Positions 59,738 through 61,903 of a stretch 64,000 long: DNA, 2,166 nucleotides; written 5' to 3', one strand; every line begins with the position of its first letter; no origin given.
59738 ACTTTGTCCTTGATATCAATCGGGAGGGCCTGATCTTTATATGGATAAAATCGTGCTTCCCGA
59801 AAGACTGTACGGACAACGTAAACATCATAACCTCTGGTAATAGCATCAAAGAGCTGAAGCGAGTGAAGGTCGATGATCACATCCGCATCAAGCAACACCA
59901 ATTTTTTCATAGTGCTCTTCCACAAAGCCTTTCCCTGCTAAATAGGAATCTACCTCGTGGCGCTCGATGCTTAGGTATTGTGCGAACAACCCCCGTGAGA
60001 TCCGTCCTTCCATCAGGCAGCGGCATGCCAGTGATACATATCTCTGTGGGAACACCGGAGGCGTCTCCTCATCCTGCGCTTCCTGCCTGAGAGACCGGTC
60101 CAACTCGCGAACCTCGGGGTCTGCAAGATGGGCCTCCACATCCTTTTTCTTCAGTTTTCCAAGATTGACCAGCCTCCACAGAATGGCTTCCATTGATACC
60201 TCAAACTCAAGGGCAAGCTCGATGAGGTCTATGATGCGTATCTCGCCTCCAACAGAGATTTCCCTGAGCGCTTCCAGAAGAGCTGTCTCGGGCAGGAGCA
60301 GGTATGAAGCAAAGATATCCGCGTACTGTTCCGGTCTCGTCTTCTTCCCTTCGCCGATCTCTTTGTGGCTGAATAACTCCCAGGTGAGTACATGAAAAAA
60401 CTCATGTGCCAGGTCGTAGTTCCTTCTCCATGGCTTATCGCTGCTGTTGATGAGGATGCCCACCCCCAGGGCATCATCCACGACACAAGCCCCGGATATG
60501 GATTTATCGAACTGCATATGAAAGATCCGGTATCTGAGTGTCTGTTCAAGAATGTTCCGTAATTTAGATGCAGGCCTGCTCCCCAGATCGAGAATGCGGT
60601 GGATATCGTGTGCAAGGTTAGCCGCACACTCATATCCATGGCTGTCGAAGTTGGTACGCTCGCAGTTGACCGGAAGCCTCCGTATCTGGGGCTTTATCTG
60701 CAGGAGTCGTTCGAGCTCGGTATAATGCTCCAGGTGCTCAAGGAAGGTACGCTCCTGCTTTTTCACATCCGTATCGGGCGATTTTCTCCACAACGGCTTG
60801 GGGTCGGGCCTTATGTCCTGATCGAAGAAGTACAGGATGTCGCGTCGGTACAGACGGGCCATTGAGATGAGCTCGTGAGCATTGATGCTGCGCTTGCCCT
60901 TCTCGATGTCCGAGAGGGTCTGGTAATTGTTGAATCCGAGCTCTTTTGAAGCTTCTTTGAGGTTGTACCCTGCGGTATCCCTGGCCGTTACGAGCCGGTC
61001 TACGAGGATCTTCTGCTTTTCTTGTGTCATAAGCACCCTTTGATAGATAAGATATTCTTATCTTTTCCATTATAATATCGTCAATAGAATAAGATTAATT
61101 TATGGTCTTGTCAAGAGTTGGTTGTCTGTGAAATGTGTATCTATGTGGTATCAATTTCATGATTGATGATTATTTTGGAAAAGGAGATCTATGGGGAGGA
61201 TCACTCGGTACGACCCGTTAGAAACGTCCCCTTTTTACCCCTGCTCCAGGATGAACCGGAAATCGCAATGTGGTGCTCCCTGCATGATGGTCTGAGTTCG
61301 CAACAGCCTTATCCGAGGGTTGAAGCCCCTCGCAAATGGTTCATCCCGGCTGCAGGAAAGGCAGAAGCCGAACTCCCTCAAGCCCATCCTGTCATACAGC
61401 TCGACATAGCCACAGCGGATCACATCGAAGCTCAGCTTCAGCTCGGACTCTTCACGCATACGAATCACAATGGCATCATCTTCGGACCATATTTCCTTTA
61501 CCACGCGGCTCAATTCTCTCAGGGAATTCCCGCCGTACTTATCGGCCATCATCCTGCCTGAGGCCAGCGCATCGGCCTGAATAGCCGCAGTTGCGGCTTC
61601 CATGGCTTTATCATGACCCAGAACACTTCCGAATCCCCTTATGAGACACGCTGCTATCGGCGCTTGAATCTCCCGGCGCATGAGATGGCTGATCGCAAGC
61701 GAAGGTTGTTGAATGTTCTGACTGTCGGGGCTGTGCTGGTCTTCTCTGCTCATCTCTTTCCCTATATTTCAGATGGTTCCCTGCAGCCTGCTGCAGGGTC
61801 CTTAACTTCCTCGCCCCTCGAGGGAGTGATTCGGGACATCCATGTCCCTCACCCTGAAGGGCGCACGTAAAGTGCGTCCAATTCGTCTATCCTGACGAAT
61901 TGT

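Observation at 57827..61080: Same-strand cassette of an XRE-HTH/ImmA-IrrE peptidase fusion, a PIN-like nuclease and a short XPF/ERCC4-(HhH)2 nuclease: a candidate signal-derepressed nuclease (defense or toxin-antitoxin-like) module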

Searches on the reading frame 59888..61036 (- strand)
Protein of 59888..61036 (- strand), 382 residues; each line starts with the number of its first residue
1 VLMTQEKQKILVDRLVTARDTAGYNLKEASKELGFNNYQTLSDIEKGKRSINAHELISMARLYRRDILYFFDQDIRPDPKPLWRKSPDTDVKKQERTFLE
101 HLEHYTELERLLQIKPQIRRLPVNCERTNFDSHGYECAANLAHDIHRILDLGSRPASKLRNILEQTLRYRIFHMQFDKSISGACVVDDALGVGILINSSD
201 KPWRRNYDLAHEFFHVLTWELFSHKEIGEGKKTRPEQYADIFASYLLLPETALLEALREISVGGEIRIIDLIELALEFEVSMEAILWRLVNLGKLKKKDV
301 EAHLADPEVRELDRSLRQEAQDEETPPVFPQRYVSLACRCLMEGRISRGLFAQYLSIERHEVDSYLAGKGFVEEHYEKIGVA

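Call 3: search_protein_families(library=pfam, proteins=[window:59888-61036:-], max_evalue=0.01)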
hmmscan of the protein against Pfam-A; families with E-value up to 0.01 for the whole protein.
window:59888-61036:- (382 aa): 3 families
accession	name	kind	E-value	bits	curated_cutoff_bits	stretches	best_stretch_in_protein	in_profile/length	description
PF06114.19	Peptidase_M78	-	6.2e-12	45.8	22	1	170-289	7-122/123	IrrE N-terminal-like domain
PF01381.28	HTH_3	-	5.5e-07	30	23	1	18-70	4-55/55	Helix-turn-helix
PF13560.12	HTH_31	-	0.00087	20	27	1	11-66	2-57/64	Helix-turn-helix domain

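Call 4: search_protein_families(library=ncbifam, proteins=[window:59888-61036:-], max_evalue=0.01)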
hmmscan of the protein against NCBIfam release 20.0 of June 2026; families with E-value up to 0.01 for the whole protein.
window:59888-61036:- (382 aa): 1 family
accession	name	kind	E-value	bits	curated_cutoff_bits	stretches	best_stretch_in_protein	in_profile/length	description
NF052239.1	antitox_spr1629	equivalog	1.2e-16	60.8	335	1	15-336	7-334/377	spr1629 family repressor/antitoxin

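Call 5: search_protein_families(library=padloc, proteins=[window:59888-61036:-], max_evalue=0.01)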
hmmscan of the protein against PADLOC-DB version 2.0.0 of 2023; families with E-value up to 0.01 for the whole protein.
window:59888-61036:- (382 aa): 17 families
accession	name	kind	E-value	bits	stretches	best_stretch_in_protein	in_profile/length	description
PDLC03954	RmrA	-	6.5e-22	76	1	8-298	8-296/380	-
PDLC03947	RmrA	-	6.1e-18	62.8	1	5-296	6-294/383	-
PDLC03945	RmrA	-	2.3e-17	61.2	1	15-304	7-305/394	-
PDLC04141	capP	-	4e-15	54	1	165-294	30-155/242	capP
PDLC03949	RmrA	-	9.4e-15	52.3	1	13-369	5-336/363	-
PDLC03952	RmrA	-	1.5e-14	51.7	1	5-300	17-310/395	-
PDLC03944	RmrA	-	2.1e-14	51.4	1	7-299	3-290/384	-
PDLC03948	RmrA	-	8e-13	46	1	4-299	2-296/397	-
PDLC03951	RmrA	-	4.1e-12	43.8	1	13-364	11-354/400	-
PDLC04776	PDC-M69B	-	8.2e-12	43.4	1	194-359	70-244/272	-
PDLC03953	RmrA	-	3.3e-10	37.7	1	198-298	201-289/373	-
PDLC03943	RmrA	-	8.5e-10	36.2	1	200-299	187-279/370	-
PDLC03956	RmrA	-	1.5e-09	35.4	1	8-298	6-292/399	-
PDLC03946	RmrA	-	1e-06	25.7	1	142-296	128-271/357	-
PDLC03950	RmrA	-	0.00037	17.6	1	194-293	185-279/369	-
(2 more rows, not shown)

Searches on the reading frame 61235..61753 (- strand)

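Call 3: search_protein_families(library=pfam, proteins=[window:61235-61753:-], max_evalue=0.01)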
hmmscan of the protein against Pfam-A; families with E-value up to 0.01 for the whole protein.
window:61235-61753:- (172 aa): 1 family
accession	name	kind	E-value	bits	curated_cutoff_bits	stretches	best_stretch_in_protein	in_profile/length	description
PF14196.11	ATC_hydrolase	-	4e-28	99.5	28.1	1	27-167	2-145/145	L-2-amino-thiazoline-4-carboxylic acid hydrolase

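Call 4: search_protein_families(library=ncbifam, proteins=[window:61235-61753:-], max_evalue=0.01)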
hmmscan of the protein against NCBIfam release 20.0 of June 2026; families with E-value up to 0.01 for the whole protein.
window:61235-61753:- (172 aa): 0 families
